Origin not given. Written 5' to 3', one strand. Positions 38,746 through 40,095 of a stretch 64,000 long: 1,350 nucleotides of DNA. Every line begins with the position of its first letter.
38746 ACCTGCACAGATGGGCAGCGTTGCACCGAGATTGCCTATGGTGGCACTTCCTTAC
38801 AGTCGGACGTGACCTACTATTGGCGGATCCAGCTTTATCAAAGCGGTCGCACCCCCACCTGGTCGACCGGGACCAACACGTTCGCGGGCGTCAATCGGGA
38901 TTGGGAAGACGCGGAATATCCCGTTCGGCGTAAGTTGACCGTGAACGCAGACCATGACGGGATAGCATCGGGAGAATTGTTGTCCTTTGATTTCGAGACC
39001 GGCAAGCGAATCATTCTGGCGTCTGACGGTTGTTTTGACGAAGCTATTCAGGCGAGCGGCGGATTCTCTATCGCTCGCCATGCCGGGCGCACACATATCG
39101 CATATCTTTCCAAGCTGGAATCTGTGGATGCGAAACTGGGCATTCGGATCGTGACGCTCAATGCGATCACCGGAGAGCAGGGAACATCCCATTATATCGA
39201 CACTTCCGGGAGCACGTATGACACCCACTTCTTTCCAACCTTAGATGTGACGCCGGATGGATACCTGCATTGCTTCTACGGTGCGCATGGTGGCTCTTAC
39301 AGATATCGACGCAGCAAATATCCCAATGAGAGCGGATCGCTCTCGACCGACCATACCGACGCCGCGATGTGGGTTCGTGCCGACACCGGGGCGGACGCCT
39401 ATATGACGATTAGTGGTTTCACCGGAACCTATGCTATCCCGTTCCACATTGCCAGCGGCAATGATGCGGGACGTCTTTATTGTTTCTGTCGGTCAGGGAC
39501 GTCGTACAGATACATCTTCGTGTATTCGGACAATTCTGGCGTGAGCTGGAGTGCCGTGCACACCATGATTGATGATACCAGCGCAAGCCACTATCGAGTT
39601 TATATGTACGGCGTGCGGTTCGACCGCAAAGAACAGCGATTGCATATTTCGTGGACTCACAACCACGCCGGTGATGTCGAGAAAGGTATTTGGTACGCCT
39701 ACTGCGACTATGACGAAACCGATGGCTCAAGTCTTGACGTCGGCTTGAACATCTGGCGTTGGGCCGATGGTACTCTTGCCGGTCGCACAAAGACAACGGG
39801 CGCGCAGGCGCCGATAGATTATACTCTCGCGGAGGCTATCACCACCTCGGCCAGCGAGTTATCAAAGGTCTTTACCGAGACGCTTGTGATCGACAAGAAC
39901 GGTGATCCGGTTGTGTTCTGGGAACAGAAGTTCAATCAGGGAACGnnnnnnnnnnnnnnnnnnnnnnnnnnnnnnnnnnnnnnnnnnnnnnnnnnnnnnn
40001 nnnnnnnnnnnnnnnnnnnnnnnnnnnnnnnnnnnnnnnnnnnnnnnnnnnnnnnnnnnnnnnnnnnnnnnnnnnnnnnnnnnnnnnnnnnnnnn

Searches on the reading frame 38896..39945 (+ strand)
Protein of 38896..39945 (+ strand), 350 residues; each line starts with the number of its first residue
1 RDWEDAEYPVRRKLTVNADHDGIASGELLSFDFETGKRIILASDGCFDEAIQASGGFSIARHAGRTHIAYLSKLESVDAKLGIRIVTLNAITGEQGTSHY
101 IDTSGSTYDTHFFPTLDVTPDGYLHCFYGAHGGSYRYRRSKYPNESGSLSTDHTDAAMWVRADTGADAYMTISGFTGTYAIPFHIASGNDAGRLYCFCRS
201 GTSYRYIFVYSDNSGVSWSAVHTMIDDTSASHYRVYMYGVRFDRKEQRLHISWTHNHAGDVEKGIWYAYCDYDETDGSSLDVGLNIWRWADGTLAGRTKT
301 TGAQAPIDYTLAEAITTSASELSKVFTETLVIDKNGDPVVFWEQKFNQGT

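Call 72: find_related_loci(query=A6, collection=viral_contigs, flank=10000)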
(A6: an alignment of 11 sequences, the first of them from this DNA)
Query A6 (350 aa) in viral_contigs; peptide patterns used: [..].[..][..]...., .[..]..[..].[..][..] (x = any residue, [..] = any of these).
38 stretches matched a pattern; 4 encode a relative of the query (tblastn E <= 1e-3); 4 distinct loci.
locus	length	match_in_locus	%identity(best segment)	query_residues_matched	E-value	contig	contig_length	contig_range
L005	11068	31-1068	50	1-348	3e-109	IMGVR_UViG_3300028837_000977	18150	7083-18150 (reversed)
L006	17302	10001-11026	38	3-345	4e-67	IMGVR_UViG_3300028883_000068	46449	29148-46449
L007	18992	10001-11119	35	1-349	3e-58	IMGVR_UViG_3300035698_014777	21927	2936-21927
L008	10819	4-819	31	79-345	4e-32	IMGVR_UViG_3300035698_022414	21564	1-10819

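Call 75: search_protein_families(library=phrogs, proteins=[L007:2187-3137:+, L007:3079-4953:+, L007:4966-7143:+, L007:7944-8462:+, L007:15533-16570:+, L007:16619-18442:+, L006:1434-2447:+, L006:3184-5415:+, L006:6184-8379:+, L006:8650-9156:+], max_evalue=0.001)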
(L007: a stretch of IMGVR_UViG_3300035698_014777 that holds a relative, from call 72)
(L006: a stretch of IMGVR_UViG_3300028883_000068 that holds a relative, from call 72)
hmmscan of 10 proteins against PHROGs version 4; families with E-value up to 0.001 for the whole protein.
L007:2187-3137:+ (317 aa): 0 families

L007:3079-4953:+ (625 aa): 3 families
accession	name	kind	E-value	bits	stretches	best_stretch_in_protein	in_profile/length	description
phrog_2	-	head and packaging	5.7e-10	39.6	1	51-510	268-549/807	terminase large subunit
phrog_15503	-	unknown function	7.4e-08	33.1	1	29-209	47-214/245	-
phrog_38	-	head and packaging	0.00022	21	1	22-120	274-361/760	terminase large subunit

L007:4966-7143:+ (726 aa): 1 family
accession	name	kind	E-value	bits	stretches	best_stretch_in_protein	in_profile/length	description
phrog_2739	-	head and packaging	1.2e-14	54.9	1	249-535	220-499/501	portal protein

L007:7944-8462:+ (173 aa): 0 families

L007:15533-16570:+ (346 aa): 0 families

L007:16619-18442:+ (608 aa): 0 families

L006:1434-2447:+ (338 aa): 0 families

L006:3184-5415:+ (744 aa): 2 families
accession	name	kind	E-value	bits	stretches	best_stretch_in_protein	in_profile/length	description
phrog_991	-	tail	4.8e-16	58.5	2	167-541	533-718/1966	tail length tape measure protein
phrog_28420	-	tail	2.3e-07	30.3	1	4-156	10-157/906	tail length tape measure protein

L006:6184-8379:+ (732 aa): 0 families

L006:8650-9156:+ (169 aa): 0 families

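Call 87: find_related_loci(query=A6, collection=genome_contigs, flank=10000)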
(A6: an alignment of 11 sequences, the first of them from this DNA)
Query A6 (350 aa) in genome_contigs; peptide patterns used: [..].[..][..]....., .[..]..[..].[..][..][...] (x = any residue, [..] = any of these).
56 stretches matched a pattern; 3 encode a relative of the query (tblastn E <= 1e-3); 3 distinct loci.
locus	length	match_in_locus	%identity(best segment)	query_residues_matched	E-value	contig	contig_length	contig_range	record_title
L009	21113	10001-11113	42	1-349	7e-81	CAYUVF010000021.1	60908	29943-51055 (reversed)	MAG TPA_asm: uncultured Rhodothermales bacterium isolate binchicken_co17_426 genome assembly, contig: NODE_1544_length_6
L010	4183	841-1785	33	3-345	2e-56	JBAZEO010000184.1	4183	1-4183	MAG: Dehalococcoidia bacterium isolate SO_2017_LW3_128 NODE_82857_length_4183_cov_8.481755_LW162_2017, whole genome shot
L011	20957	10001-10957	34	1-342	2e-54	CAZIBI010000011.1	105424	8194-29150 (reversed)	MAG TPA_asm: uncultured Ignavibacteria bacterium isolate binchicken_co199_86 genome assembly, contig: NODE_257_length_10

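Call 106: find_related_loci(query=A6, collection=metagenome_contigs, flank=10000)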
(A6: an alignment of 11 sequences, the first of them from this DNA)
Query A6 (350 aa) in metagenome_contigs; peptide patterns used: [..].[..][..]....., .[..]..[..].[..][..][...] (x = any residue, [..] = any of these).
84 stretches matched a pattern; 16 encode a relative of the query (tblastn E <= 1e-3); 16 distinct loci.
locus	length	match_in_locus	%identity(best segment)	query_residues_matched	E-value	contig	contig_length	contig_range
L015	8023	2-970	52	26-350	3e-102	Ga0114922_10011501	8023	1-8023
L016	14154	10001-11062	40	7-346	3e-75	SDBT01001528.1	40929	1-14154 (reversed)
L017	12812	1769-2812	40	3-345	3e-73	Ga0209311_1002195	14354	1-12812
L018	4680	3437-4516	39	1-346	1e-68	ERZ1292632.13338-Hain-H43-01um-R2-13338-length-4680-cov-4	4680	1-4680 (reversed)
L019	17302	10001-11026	38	3-345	1e-66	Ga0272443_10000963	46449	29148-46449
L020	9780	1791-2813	37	1-348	5e-61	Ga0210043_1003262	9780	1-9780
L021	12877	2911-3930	33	1-346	2e-51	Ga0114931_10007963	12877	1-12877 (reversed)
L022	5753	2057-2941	33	1-308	2e-50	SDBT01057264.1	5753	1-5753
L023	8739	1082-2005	37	1-303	2e-46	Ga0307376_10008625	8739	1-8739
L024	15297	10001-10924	37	1-303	2e-46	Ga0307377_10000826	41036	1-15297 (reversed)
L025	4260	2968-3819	31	2-301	8e-46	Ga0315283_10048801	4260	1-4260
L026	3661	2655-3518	33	1-297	5e-40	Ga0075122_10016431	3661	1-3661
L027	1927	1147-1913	38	1-254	2e-47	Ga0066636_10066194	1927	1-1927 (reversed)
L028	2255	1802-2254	40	1-145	6e-33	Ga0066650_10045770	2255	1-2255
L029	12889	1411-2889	38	3-349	1e-26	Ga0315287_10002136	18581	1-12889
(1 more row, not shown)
